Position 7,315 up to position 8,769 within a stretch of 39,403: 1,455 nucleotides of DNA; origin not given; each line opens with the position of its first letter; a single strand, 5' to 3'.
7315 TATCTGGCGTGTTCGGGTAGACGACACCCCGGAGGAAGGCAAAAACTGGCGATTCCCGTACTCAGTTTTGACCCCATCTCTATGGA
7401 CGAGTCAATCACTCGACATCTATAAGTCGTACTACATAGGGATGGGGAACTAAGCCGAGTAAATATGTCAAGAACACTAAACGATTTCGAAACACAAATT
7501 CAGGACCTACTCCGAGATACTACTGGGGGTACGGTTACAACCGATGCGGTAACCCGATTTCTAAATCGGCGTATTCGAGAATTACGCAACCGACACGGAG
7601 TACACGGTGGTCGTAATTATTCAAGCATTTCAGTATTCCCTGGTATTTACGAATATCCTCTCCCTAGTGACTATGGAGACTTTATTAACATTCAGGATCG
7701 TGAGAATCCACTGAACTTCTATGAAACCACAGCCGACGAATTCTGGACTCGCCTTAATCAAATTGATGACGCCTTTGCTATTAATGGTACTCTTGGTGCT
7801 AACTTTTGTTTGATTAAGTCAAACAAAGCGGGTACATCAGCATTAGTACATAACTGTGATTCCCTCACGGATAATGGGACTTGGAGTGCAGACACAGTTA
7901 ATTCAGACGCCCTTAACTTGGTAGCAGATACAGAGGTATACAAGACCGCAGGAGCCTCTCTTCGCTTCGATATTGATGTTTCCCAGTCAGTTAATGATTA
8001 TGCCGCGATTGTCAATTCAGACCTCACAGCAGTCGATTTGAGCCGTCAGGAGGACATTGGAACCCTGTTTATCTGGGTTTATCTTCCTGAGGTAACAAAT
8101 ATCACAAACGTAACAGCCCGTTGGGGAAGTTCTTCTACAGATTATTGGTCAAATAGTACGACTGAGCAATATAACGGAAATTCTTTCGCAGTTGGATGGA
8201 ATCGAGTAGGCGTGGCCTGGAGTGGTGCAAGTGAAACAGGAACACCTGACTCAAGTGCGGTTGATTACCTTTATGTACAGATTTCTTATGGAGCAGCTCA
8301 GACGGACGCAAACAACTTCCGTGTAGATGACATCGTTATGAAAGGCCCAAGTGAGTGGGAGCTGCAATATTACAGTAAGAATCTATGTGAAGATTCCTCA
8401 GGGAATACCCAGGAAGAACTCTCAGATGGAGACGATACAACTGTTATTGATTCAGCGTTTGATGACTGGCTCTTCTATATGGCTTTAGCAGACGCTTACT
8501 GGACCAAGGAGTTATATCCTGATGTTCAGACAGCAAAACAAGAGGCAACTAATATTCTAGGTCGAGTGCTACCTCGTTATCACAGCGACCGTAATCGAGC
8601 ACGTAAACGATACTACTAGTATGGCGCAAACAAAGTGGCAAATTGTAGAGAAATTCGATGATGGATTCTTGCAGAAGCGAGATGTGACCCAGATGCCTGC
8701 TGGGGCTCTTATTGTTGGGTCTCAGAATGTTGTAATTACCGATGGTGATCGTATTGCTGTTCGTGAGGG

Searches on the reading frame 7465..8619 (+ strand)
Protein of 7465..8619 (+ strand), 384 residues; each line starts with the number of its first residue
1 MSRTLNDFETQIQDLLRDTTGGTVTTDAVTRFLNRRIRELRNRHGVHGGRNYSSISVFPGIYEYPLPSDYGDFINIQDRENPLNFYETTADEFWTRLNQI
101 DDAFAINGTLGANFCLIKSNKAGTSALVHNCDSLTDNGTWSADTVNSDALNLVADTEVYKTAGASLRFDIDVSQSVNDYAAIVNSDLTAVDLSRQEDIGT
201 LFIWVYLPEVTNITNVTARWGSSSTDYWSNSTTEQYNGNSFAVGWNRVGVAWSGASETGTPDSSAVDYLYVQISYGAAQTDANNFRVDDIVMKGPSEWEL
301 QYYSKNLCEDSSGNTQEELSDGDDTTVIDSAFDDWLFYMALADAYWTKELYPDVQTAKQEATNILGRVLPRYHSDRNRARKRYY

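Call 43: search_protein_families(library=pfam, proteins=[window:7465-8619:+], max_evalue=0.001)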
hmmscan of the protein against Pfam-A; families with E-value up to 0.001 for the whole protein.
window:7465-8619:+ (384 aa): 1 family
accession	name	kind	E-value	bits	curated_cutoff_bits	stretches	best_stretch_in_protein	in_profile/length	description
PF24175.2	SU10_adaptor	-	5.8e-05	24.1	27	1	4-108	2-102/194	SU10 adaptor protein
